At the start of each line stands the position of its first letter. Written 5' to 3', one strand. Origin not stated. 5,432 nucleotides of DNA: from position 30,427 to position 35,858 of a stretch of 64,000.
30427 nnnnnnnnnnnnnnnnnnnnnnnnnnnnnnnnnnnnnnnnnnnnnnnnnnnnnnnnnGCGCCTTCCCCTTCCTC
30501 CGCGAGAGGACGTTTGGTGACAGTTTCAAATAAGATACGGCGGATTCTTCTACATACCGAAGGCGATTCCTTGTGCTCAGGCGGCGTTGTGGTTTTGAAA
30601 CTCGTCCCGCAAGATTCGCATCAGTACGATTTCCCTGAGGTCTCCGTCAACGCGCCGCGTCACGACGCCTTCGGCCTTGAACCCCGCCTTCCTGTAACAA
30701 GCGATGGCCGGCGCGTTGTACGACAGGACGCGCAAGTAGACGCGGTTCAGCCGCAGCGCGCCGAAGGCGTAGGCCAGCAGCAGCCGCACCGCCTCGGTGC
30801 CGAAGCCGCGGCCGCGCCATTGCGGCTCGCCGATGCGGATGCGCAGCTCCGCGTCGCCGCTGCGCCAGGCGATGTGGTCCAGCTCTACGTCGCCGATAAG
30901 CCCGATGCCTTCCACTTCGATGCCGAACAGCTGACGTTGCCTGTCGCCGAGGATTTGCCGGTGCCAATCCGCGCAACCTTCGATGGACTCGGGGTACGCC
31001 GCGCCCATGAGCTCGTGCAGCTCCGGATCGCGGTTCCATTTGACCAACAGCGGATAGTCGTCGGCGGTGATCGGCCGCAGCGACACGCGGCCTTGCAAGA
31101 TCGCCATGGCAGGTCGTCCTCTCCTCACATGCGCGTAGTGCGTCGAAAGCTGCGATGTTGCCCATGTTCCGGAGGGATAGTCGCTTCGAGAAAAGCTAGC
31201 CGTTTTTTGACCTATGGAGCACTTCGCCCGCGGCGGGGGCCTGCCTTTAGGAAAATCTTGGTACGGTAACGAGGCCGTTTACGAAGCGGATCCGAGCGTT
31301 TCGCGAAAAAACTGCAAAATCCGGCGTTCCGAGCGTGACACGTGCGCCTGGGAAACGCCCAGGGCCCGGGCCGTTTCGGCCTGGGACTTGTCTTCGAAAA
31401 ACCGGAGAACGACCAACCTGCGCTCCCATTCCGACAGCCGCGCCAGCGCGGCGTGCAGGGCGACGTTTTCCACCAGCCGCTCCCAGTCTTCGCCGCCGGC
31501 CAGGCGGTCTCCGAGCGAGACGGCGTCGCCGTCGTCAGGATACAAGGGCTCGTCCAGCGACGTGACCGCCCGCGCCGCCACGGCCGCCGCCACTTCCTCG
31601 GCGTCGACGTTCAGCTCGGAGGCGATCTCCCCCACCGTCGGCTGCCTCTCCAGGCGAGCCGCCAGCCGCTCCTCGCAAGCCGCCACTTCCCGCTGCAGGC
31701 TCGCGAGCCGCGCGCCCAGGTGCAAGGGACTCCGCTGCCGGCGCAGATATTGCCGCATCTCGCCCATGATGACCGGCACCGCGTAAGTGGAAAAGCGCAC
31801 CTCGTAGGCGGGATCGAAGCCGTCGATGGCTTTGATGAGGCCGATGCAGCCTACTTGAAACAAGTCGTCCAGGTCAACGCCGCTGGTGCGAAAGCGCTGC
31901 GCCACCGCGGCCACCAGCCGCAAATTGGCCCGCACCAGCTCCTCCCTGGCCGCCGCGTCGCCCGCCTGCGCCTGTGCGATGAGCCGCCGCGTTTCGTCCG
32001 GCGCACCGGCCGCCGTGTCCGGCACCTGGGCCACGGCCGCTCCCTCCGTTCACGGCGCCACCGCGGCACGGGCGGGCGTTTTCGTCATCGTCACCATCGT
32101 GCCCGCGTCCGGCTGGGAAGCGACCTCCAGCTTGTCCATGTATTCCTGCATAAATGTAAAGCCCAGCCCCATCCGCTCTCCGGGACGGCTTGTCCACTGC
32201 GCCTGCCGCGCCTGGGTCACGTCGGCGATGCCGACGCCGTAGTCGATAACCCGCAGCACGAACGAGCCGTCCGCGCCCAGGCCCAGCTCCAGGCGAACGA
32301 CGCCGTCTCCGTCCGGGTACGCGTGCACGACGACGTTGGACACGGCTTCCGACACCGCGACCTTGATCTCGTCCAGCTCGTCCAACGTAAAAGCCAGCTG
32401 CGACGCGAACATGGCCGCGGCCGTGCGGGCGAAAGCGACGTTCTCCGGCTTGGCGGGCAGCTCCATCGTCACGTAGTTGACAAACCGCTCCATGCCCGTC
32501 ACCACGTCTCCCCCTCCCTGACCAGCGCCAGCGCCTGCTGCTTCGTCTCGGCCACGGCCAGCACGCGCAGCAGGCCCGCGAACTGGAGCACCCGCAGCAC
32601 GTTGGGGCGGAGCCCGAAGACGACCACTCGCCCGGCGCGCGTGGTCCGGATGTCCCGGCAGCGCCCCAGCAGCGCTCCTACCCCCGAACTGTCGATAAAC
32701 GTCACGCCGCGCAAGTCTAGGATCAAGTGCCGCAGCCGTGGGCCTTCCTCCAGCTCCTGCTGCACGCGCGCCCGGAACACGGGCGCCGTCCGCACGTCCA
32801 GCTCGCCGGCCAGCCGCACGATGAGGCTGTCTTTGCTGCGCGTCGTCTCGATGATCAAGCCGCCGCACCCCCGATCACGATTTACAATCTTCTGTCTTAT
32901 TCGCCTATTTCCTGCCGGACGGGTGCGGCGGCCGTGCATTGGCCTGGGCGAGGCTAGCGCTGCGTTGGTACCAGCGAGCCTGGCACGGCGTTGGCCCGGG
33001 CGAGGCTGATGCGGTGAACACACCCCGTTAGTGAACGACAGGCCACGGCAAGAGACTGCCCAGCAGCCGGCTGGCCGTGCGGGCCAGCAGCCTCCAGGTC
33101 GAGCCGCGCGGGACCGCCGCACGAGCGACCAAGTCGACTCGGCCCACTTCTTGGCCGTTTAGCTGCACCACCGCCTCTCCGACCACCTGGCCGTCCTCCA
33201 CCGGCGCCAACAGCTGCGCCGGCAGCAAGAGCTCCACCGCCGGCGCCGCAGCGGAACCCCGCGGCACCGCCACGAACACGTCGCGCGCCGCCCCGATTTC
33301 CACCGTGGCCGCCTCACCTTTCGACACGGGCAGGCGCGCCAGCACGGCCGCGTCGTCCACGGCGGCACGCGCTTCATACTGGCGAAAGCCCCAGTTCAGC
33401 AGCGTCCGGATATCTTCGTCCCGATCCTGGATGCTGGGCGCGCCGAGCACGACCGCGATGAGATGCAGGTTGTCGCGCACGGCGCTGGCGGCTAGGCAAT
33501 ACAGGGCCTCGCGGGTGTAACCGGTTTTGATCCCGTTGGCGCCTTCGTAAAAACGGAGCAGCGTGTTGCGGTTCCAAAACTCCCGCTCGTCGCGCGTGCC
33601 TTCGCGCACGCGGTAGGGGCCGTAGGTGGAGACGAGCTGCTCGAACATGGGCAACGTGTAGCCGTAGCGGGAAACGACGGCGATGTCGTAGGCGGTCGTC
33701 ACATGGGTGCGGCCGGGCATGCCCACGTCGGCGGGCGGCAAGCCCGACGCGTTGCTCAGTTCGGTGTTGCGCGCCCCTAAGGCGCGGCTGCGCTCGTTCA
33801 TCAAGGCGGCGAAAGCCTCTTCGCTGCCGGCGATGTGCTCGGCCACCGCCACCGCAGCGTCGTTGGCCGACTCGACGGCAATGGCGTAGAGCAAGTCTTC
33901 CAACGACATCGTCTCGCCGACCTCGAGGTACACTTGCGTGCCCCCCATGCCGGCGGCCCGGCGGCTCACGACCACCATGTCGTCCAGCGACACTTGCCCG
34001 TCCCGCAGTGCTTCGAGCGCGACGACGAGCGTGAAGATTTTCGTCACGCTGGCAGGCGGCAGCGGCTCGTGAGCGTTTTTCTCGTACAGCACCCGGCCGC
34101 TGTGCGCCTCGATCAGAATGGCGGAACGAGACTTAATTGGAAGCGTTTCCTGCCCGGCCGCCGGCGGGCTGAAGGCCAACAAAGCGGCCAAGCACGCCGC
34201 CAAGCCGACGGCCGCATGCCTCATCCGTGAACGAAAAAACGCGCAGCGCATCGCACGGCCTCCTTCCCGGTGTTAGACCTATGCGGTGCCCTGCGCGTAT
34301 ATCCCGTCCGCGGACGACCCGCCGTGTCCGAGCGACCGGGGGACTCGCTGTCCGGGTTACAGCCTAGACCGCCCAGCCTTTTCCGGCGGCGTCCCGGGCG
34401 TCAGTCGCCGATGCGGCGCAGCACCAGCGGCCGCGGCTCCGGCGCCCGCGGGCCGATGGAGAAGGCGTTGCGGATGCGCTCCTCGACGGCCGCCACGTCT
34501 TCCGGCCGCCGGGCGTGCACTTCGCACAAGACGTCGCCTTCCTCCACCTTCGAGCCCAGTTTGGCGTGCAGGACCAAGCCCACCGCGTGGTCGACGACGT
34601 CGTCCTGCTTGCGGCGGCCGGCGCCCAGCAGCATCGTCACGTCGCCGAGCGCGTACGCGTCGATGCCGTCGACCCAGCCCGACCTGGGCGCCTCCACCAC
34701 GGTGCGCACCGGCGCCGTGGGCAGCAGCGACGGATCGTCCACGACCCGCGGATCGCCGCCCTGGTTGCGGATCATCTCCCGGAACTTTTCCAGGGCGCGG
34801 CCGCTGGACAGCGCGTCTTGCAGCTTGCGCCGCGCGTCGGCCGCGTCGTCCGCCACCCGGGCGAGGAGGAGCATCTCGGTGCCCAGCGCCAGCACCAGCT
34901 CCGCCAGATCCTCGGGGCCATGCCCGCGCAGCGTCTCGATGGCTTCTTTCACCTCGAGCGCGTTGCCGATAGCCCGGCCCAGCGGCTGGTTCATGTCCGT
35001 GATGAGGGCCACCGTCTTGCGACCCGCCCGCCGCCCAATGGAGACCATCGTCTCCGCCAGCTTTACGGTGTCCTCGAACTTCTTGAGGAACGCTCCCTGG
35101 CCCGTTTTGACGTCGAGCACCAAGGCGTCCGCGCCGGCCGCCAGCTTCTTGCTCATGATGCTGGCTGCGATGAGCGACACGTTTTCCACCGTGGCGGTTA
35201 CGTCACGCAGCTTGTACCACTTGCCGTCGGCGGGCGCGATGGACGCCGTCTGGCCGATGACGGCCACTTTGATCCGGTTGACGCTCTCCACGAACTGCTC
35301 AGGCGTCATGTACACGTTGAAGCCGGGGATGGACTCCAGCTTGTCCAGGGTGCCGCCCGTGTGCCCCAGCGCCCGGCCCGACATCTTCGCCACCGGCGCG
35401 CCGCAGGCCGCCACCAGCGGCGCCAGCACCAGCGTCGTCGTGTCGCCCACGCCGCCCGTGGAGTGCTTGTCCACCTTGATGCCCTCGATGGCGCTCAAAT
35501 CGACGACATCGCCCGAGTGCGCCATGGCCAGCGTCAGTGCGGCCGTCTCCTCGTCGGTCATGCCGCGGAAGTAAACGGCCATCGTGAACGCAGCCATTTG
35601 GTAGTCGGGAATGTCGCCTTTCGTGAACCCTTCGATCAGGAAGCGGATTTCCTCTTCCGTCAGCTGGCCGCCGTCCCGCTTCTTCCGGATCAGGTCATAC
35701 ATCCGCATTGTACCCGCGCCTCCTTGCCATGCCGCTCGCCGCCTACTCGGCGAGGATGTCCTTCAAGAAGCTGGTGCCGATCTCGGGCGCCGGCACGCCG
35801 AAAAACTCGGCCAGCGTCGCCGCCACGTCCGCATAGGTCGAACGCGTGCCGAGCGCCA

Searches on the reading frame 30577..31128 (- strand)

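Call 28: search_protein_families(library=pfam, proteins=[window:30577-31128:-], max_evalue=0.00001)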
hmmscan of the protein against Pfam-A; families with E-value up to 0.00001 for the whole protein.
window:30577-31128:- (183 aa): 3 families
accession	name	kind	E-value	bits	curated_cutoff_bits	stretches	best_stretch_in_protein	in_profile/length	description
PF13302.13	Acetyltransf_3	-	3.4e-24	86.5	25.4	1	14-151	1-138/138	Acetyltransferase (GNAT) domain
PF00583.31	Acetyltransf_1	-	4.9e-11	43.4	20.7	1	37-150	4-116/116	Acetyltransferase (GNAT) family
PF13523.12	Acetyltransf_8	-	1.7e-10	41.1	27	1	22-156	3-143/145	Acetyltransferase (GNAT) domain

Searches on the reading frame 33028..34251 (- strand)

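Call 28: search_protein_families(library=pfam, proteins=[window:33028-34251:-], max_evalue=0.00001)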
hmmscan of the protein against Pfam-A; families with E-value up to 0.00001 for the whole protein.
window:33028-34251:- (407 aa): 3 families
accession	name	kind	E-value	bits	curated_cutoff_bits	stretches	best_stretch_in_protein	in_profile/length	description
PF00768.25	Peptidase_S11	-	1.1e-62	212.1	27.6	1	38-272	9-238/239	D-alanyl-D-alanine carboxypeptidase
PF07943.18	PBP5_C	-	3.2e-14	53.3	21.2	1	301-381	10-90/91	Penicillin-binding protein 5, C-terminal domain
PF13354.11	Beta-lactamase2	-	1.2e-13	51.4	22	1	56-191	13-140/214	Beta-lactamase enzyme family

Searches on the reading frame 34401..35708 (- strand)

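Call 29: search_protein_families(library=pfam, proteins=[window:34401-35708:-], max_evalue=0.00001)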
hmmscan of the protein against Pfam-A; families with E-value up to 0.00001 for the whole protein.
window:34401-35708:- (435 aa): 3 families
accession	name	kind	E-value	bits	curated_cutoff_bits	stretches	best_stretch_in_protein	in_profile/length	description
PF00591.27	Glycos_transf_3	-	4.5e-51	174.4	27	1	77-306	3-253/253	Glycosyl transferase family, a/b domain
PF02885.22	Glycos_trans_3N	-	5.2e-26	90.6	26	1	5-66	2-63/63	Glycosyl transferase family, helical bundle domain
PF07831.19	PYNP_C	-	1.9e-22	79.1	27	1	345-418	1-74/75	Pyrimidine nucleoside phosphorylase C-terminal domain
